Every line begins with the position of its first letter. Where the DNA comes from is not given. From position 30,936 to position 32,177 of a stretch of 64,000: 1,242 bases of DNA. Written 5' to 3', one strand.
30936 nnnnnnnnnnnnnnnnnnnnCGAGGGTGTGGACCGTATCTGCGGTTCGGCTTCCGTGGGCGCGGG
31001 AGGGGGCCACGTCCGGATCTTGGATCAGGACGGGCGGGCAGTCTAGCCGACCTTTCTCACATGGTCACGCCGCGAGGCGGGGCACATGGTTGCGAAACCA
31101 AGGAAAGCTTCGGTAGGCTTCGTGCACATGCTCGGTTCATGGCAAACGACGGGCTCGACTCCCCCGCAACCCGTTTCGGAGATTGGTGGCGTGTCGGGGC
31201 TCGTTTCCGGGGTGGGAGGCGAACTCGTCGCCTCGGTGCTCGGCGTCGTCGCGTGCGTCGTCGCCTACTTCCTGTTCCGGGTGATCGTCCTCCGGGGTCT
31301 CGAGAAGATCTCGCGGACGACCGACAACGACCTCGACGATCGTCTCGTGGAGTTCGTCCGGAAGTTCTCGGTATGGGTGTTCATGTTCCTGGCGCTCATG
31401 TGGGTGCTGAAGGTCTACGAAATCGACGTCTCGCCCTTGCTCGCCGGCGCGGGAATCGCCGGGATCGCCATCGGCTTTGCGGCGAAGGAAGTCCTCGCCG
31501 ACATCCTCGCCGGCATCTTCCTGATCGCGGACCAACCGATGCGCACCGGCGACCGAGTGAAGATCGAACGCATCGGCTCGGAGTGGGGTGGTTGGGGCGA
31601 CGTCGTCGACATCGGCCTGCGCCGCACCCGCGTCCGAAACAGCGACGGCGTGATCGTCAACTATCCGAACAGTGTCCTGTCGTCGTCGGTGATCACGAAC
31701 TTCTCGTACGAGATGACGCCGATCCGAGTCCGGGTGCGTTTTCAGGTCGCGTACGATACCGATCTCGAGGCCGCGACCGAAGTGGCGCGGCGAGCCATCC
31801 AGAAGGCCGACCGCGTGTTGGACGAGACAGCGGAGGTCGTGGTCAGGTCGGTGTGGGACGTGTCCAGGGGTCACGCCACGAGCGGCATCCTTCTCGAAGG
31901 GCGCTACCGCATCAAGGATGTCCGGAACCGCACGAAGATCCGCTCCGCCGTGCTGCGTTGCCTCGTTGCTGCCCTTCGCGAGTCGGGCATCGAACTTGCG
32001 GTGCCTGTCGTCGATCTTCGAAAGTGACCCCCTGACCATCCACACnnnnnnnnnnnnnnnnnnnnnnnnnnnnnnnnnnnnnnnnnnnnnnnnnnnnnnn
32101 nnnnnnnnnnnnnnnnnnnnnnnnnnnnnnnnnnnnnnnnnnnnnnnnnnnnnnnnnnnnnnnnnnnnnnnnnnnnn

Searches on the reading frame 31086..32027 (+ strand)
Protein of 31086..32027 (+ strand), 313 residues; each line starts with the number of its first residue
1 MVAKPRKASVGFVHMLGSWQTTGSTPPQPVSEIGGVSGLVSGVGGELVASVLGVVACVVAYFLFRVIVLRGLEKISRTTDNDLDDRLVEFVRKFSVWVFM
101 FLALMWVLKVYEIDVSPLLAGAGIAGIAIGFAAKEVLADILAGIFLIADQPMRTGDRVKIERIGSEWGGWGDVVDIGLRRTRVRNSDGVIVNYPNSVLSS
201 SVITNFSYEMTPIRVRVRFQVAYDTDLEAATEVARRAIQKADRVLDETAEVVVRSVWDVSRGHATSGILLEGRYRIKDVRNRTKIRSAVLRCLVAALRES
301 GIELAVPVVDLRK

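Call 42: search_protein_families(library=pfam, proteins=[window:31086-32027:+], max_evalue=0.001)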
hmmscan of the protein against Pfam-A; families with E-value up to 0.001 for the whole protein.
window:31086-32027:+ (313 aa): 3 families
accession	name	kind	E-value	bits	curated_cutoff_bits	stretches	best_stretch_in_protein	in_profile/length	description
PF00924.24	MS_channel_2nd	-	6.6e-16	58.6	20.2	1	136-207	2-67/68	Mechanosensitive ion channel, beta-domain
PF21088.3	MS_channel_1st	-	8.4e-08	32.5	23.1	1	99-134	7-42/42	Mechanosensitive ion channel, transmembrane helices 2/3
PF21082.3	MS_channel_3rd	-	0.00043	21.1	21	0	215-304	1-88/88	Mechanosensitive ion channel MscS, C-terminal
